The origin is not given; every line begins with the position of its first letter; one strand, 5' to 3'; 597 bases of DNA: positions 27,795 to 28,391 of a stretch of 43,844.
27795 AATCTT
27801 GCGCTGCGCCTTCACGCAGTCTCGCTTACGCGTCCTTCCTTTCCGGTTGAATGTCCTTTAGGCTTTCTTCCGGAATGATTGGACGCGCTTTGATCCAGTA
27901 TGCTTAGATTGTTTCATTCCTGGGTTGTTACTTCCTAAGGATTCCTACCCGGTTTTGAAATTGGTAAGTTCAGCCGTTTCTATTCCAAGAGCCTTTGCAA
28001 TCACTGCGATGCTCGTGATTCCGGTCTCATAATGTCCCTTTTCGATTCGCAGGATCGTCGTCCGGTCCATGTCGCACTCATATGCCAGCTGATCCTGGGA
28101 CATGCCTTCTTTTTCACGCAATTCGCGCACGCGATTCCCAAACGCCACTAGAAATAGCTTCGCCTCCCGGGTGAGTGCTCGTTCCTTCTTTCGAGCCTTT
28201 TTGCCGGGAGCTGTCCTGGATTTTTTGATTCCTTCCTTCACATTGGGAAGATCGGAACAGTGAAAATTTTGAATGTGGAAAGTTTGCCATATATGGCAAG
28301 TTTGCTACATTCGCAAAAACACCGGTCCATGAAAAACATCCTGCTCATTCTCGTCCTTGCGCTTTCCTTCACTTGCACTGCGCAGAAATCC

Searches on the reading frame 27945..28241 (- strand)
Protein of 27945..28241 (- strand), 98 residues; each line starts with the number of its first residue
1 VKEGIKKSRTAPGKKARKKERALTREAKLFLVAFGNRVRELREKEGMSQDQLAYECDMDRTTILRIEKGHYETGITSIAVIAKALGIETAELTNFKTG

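Call 3: search_protein_families(library=pfam, proteins=[window:27945-28241:-], max_evalue=0.1)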
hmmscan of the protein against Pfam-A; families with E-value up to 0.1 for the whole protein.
window:27945-28241:- (98 aa): 14 families
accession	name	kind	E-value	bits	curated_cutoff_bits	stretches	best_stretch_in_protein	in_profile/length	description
PF01381.28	HTH_3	-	7.8e-12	45.5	23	1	38-92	1-55/55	Helix-turn-helix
PF13560.12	HTH_31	-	2.8e-10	40.8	27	1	33-92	1-61/64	Helix-turn-helix domain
PF12844.13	HTH_19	-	7e-09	35.9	30.2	1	35-92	1-58/64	Helix-turn-helix domain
PF13443.12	HTH_26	-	8.9e-06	26.3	22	1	38-96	2-61/63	Cro/C1-type HTH DNA-binding domain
PF13413.12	HTH_25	-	0.00051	20.2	24.6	1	39-73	3-37/62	Helix-turn-helix domain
PF02796.21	HTH_7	-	0.011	16.3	23.8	0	36-66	12-41/45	Helix-turn-helix domain of resolvase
PF13936.12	HTH_38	-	0.019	15.1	27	0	40-65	15-39/44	Helix-turn-helix domain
PF13412.12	HTH_24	-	0.025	14.6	21.9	0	39-65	10-36/48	Winged helix-turn-helix DNA-binding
PF24250.1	HVO_2718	-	0.029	14.6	30.3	1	25-71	102-149/173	Transcription regulator HVO_2718-like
PF25213.1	HVO_A0261_N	-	0.038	14.3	35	1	30-67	6-45/86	HVO_A0261 N-terminal domain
PF12840.13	HTH_20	-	0.058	13.8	27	0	39-63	11-35/51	Helix-turn-helix domain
PF01047.28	MarR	-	0.061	13.7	24.6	0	39-66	10-37/59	MarR family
PF13551.12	HTH_29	-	0.065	13.8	28.1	0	43-65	8-31/64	Winged helix-turn helix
PF13744.12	HTH_37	-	0.069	13.4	27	0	28-72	16-57/80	Helix-turn-helix domain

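Call 99: search_protein_families(library=padloc, proteins=[window:27945-28241:-], max_evalue=0.001)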
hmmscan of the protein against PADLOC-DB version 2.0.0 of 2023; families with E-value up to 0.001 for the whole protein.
window:27945-28241:- (98 aa): 13 families
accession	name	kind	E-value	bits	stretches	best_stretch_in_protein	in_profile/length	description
PDLC03665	Control_protein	-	8.3e-18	62.4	1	32-96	7-72/77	control protein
PDLC03664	Control_protein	-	8.9e-12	43.3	1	31-92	11-72/74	control protein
PDLC02926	HTH_VI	-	6.3e-10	37.2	1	34-93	2-61/92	-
PDLC04142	capH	-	1.9e-09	36.5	1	33-92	6-65/103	capH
PDLC03668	Control_protein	-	6.2e-08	31.1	1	38-87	13-62/79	control protein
PDLC03666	Control_protein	-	5.7e-07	27.9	1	34-93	7-66/77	control protein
PDLC04775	PDC-M69A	-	2.3e-05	22.9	1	33-95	7-69/113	-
PDLC03536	REase_II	-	4.8e-05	21.1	1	37-91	14-68/237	Type II restriction enzyme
PDLC03671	Control_protein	-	6.5e-05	21.1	1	36-89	17-70/84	control protein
PDLC03949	RmrA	-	0.00028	17.9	1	37-89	6-58/363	-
PDLC03951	RmrA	-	0.00032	17.8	1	35-92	10-67/400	-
PDLC03953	RmrA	-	0.00037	17.8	1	33-87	5-59/373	-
PDLC03946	RmrA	-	0.0006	16.7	1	36-87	5-56/357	-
